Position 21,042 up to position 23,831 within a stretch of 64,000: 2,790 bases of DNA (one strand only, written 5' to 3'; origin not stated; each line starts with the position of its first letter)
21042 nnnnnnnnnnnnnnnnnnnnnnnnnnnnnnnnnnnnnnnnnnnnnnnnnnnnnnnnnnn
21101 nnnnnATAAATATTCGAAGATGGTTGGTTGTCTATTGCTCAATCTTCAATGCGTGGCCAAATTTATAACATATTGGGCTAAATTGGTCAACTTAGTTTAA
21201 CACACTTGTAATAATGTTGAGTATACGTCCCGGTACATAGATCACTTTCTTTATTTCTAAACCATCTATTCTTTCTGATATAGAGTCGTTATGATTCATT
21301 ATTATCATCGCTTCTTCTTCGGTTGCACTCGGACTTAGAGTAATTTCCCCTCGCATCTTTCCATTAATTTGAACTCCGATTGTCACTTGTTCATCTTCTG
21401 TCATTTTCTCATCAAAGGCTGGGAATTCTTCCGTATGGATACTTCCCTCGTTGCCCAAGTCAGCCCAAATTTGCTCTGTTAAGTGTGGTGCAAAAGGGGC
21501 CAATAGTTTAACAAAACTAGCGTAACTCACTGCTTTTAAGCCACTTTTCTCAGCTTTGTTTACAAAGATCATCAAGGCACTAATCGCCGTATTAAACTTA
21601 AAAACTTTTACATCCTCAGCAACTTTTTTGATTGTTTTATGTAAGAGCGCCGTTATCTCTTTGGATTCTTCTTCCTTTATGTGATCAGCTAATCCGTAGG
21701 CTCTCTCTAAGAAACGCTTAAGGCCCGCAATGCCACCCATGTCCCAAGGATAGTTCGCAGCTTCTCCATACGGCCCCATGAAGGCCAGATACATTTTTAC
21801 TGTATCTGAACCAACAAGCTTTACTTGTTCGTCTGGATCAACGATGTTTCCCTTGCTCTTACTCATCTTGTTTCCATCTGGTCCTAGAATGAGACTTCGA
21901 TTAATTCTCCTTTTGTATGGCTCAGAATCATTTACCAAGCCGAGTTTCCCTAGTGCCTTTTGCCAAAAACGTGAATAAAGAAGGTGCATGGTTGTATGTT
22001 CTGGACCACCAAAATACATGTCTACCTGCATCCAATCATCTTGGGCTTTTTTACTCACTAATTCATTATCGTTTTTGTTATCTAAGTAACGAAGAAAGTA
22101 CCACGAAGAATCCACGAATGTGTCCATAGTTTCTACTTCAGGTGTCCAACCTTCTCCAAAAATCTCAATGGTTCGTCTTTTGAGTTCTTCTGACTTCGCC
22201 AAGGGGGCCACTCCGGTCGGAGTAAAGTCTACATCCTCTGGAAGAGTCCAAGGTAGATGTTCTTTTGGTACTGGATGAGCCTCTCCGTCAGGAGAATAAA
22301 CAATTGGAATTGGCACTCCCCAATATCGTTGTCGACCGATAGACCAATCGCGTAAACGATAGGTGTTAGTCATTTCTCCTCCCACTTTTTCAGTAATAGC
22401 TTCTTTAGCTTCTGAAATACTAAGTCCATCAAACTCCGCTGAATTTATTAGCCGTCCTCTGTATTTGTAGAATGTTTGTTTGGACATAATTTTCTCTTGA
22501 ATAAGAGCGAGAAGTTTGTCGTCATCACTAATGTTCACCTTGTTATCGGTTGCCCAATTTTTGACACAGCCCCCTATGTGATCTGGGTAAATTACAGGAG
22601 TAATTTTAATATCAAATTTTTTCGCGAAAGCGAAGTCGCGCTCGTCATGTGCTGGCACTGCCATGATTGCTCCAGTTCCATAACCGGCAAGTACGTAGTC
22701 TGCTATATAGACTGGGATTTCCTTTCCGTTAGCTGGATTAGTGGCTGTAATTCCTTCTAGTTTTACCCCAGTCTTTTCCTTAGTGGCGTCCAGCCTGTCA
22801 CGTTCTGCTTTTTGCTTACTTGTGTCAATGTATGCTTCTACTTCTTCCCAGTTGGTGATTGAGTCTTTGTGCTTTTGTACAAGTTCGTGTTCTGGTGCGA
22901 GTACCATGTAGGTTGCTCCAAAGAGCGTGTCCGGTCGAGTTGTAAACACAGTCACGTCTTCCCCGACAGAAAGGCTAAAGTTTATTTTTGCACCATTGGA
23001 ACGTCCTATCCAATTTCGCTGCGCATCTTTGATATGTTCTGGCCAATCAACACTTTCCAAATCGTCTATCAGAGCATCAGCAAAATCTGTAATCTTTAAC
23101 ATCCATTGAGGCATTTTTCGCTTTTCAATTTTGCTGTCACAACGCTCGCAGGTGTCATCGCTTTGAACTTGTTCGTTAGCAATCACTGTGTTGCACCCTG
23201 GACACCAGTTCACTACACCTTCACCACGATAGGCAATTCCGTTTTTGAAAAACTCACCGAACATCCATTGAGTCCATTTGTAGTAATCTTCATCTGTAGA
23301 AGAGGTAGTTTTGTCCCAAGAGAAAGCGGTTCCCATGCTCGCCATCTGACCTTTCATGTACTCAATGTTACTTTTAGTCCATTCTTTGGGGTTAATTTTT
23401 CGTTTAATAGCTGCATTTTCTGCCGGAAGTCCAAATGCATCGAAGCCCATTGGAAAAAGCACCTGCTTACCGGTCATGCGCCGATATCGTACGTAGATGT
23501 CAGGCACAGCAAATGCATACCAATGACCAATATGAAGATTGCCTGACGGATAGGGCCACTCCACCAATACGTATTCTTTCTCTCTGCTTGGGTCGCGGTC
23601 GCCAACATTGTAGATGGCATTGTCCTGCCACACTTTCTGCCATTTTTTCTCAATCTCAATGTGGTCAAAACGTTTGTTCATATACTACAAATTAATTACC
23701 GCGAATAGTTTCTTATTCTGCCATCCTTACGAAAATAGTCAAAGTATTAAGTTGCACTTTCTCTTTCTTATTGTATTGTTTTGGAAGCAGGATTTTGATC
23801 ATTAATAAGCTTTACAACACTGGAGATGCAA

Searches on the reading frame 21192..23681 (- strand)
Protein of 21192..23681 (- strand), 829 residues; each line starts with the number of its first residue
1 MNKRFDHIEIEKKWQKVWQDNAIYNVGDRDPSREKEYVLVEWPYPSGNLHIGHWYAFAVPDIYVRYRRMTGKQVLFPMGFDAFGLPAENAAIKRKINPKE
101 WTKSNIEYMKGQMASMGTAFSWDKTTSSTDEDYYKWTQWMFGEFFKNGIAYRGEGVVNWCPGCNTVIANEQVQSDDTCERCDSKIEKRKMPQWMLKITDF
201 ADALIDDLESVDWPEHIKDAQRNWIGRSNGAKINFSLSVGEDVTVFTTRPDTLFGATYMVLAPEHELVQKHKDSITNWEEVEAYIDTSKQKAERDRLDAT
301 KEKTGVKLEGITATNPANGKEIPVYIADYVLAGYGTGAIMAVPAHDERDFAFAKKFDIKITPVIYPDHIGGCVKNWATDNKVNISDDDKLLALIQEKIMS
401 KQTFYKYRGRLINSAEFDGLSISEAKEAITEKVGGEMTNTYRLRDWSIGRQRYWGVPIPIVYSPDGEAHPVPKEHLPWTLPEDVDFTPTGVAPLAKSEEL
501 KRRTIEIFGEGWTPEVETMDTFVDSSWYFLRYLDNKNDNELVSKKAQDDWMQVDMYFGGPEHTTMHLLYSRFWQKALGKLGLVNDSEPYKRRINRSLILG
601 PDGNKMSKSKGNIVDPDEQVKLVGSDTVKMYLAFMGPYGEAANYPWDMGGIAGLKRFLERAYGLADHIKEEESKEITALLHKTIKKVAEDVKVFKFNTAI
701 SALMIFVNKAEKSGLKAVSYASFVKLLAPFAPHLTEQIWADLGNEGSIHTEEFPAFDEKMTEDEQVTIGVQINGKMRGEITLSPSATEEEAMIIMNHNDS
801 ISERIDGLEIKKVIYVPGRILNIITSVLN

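Call 71: search_protein_families(library=pfam, proteins=[window:21192-23681:-], max_evalue=0.001)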
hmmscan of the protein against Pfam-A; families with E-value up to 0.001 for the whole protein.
window:21192-23681:- (829 aa): 4 families
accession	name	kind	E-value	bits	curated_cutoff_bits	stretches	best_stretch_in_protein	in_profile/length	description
PF13603.12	tRNA-synt_1_2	-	2.6e-61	206.8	25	1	222-432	1-183/185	Leucyl-tRNA synthetase, editing domain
PF00133.28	tRNA-synt_1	-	3.1e-50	171.6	22.7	2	13-290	1-290/414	tRNA synthetases class I (I, L, M and V)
PF09334.17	tRNA-synt_1g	-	4.7e-32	111.7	20.1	2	38-184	3-145/391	tRNA synthetases class I (M)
PF08264.19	Anticodon_1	-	1.9e-21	76.9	25.1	1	674-789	2-145/148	Anticodon-binding domain of tRNA ligase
